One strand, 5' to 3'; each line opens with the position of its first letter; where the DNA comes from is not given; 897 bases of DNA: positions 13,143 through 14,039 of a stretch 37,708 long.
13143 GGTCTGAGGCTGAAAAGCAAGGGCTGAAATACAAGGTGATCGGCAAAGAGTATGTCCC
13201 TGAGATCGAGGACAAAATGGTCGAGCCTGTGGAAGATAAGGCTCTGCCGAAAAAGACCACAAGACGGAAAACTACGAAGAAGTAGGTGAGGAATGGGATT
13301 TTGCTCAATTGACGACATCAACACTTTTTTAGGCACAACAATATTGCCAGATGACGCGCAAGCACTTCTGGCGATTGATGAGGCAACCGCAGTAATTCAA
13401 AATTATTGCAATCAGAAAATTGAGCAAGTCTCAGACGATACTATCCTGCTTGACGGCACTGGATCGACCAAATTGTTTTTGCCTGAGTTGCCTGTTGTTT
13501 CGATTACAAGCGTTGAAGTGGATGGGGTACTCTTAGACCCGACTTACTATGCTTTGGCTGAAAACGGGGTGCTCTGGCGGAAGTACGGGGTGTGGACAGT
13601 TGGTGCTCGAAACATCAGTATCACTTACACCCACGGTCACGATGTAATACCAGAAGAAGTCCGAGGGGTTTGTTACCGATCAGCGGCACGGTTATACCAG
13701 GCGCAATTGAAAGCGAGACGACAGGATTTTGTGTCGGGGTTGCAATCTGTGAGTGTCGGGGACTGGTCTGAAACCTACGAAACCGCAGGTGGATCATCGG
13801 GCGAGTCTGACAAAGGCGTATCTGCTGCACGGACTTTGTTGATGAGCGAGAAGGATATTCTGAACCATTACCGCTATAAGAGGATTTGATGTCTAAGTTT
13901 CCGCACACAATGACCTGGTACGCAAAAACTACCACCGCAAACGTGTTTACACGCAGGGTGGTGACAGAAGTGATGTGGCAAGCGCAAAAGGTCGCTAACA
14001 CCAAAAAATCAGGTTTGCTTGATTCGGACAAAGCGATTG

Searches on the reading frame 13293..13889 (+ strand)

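Call 12: search_protein_families(library=phrogs, proteins=[window:13293-13889:+], max_evalue=0.001)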
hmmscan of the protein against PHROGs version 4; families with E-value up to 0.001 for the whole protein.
window:13293-13889:+ (198 aa): 5 families
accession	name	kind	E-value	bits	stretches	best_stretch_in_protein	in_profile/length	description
phrog_442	-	connector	1.5e-39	136.9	1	4-196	88-263/270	head-tail adaptor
phrog_132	-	connector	1e-07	32.9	0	6-46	13-51/124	head-tail adaptor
phrog_30828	-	unknown function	1.3e-05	25.6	1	88-148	202-260/333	-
phrog_783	-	connector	3e-05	24.5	1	57-118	96-165/254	head-tail adaptor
phrog_541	-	connector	6.2e-05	23.9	0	135-183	67-116/129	head-tail adaptor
